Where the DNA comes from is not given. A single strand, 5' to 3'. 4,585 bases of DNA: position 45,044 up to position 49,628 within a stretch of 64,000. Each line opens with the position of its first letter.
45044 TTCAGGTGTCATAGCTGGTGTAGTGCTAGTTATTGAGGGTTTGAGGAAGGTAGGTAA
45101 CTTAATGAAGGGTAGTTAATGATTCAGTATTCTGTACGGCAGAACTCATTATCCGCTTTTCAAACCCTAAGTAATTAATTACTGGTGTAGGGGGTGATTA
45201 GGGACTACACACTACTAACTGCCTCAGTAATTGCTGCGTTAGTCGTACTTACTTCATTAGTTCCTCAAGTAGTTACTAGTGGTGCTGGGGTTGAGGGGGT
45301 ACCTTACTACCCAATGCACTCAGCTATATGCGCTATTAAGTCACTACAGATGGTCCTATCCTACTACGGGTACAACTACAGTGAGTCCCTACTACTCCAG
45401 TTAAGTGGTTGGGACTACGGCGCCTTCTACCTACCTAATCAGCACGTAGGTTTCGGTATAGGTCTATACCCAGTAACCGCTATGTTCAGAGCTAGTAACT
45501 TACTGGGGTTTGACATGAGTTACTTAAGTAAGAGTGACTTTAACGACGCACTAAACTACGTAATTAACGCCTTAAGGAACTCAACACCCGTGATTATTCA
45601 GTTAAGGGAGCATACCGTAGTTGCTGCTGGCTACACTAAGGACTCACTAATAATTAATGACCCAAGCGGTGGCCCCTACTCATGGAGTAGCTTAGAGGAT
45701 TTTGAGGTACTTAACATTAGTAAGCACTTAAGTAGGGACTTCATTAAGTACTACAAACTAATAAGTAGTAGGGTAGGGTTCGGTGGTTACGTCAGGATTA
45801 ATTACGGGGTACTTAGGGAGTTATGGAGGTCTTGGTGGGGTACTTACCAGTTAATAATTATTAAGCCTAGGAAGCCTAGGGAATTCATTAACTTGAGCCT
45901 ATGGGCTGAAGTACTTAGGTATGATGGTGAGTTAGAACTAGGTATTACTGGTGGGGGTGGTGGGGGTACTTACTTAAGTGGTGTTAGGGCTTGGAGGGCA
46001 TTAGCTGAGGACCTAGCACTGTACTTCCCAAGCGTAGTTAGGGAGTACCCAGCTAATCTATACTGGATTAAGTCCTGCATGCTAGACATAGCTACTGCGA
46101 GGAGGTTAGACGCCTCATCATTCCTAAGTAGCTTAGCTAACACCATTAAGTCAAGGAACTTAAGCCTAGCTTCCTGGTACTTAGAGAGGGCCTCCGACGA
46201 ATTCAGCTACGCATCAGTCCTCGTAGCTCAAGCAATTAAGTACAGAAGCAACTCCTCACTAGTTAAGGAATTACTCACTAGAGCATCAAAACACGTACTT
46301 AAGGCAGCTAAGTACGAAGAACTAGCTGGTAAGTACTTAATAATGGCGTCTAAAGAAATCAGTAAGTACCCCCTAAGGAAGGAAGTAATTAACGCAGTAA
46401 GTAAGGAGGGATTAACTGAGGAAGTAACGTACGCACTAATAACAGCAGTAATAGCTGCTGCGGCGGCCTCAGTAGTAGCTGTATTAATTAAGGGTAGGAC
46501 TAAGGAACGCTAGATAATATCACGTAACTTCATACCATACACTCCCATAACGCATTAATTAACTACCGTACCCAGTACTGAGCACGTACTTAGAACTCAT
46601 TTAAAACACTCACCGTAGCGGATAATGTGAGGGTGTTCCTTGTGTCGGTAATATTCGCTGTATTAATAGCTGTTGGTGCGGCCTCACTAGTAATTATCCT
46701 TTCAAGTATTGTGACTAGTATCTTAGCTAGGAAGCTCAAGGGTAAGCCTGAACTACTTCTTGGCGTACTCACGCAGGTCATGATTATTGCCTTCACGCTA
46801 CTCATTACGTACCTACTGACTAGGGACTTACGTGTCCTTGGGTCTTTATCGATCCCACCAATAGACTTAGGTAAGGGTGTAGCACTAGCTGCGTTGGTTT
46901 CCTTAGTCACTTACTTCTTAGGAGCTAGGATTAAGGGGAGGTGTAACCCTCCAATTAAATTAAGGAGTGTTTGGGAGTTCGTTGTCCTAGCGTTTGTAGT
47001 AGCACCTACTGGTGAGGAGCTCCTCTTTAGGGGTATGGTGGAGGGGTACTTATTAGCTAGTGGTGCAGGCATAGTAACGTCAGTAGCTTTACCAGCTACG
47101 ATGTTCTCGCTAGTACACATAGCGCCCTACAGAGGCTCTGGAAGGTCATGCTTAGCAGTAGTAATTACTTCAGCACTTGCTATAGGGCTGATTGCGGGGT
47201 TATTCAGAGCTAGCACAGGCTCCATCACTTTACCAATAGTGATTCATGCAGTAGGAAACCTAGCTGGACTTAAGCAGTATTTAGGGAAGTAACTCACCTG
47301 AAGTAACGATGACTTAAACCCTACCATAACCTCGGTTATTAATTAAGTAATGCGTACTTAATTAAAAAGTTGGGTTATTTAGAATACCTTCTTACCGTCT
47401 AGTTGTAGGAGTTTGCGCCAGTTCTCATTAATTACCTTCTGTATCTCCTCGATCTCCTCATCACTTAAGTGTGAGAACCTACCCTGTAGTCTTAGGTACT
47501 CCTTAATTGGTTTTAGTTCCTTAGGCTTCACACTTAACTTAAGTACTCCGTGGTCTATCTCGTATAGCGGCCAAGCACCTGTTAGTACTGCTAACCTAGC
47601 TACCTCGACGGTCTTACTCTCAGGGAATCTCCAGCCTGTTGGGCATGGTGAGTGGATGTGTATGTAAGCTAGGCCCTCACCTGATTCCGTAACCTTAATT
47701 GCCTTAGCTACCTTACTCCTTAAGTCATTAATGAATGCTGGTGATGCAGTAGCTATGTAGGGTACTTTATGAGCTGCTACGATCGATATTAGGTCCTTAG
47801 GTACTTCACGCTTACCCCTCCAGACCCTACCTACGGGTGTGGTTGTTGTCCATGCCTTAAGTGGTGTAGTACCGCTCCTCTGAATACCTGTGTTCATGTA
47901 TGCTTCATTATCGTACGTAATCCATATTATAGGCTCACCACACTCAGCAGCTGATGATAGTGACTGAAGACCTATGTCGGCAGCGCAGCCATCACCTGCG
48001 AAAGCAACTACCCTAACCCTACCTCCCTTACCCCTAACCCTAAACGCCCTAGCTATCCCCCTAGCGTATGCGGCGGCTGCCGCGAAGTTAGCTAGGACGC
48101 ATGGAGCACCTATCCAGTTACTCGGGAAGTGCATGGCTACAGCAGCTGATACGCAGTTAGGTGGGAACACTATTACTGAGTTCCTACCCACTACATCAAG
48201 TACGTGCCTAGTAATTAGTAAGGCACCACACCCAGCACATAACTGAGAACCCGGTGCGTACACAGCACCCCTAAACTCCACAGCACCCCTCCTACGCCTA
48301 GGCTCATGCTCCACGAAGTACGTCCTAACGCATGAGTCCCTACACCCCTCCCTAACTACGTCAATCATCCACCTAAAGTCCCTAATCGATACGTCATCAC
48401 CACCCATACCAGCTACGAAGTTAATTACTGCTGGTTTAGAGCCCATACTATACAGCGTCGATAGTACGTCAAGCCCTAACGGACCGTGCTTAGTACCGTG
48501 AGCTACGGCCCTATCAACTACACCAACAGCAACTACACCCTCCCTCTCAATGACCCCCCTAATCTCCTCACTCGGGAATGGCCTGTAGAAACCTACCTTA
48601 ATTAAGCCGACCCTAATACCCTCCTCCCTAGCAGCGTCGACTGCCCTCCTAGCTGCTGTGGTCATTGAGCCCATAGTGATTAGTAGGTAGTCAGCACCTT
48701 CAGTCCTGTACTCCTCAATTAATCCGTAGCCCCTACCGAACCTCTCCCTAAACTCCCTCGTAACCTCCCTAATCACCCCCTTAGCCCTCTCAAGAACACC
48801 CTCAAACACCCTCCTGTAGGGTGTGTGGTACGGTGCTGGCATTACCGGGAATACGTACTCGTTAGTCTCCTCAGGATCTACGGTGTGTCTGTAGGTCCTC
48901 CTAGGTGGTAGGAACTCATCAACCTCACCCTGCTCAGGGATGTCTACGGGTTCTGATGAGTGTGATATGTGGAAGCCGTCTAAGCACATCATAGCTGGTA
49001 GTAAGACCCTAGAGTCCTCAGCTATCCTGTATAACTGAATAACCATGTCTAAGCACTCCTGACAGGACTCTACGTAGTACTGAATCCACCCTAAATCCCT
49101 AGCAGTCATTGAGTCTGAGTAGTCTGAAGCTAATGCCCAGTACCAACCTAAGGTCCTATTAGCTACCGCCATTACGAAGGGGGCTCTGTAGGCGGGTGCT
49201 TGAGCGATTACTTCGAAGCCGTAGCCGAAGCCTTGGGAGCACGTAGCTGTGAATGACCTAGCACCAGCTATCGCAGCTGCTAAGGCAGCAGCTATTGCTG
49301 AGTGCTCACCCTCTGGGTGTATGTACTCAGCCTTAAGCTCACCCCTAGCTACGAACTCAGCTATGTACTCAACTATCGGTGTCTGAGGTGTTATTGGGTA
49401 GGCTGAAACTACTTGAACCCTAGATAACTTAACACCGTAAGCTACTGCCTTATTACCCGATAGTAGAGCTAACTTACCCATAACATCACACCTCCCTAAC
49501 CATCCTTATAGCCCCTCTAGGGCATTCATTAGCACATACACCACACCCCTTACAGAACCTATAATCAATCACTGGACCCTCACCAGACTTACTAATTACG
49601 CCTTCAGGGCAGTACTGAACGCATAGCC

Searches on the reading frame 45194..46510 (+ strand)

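Call 22: search_protein_families(library=pfam, proteins=[window:45194-46510:+], max_evalue=0.00001)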
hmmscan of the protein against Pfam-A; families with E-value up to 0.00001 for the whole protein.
window:45194-46510:+ (439 aa): 2 families
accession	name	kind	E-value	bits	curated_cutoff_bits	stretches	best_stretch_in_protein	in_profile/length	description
PF13529.12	Peptidase_C39_2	-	1.2e-08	36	24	1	35-157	2-142/143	Peptidase_C39 like family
PF03412.21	Peptidase_C39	-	2.7e-06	27.7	22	0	104-170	57-117/133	Peptidase C39 family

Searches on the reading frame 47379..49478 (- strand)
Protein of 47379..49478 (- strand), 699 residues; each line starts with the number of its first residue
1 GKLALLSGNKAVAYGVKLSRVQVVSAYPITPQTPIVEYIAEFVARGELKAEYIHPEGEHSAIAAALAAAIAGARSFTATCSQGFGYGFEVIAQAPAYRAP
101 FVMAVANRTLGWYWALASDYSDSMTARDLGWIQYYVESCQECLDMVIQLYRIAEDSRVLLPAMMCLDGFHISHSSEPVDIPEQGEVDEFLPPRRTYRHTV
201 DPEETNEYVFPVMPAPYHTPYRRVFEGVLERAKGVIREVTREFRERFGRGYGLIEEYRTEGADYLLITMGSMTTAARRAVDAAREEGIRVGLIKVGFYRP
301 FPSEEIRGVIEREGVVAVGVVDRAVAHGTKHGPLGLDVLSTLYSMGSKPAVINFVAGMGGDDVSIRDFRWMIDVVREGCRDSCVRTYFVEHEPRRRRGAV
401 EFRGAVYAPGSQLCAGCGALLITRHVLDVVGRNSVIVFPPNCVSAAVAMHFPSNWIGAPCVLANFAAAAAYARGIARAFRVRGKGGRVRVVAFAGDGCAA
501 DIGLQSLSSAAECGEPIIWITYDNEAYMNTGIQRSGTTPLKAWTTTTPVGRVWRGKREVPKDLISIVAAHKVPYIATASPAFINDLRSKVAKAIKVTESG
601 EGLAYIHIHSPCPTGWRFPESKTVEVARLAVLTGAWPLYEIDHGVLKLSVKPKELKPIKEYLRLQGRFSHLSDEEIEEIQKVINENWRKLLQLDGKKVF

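Call 22: search_protein_families(library=pfam, proteins=[window:47379-49478:-], max_evalue=0.00001)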
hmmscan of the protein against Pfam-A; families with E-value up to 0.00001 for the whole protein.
window:47379-49478:- (699 aa): 4 families
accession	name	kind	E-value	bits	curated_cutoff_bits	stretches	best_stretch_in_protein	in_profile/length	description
PF01855.24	POR_N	-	1.3e-55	189.1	27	1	15-210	2-201/231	Pyruvate flavodoxin/ferredoxin oxidoreductase, thiamine diP-bdg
PF17147.9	PFOR_II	-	9.2e-26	90.6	27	1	262-367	1-101/102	Pyruvate:ferredoxin oxidoreductase core domain II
PF02775.26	TPP_enzyme_C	-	3.1e-17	63.2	21.9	1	448-607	14-150/151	Thiamine pyrophosphate enzyme, C-terminal TPP binding domain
PF02780.25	Transketolase_C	-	2.5e-06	27.8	25.9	1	258-318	6-66/124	Transketolase, C-terminal domain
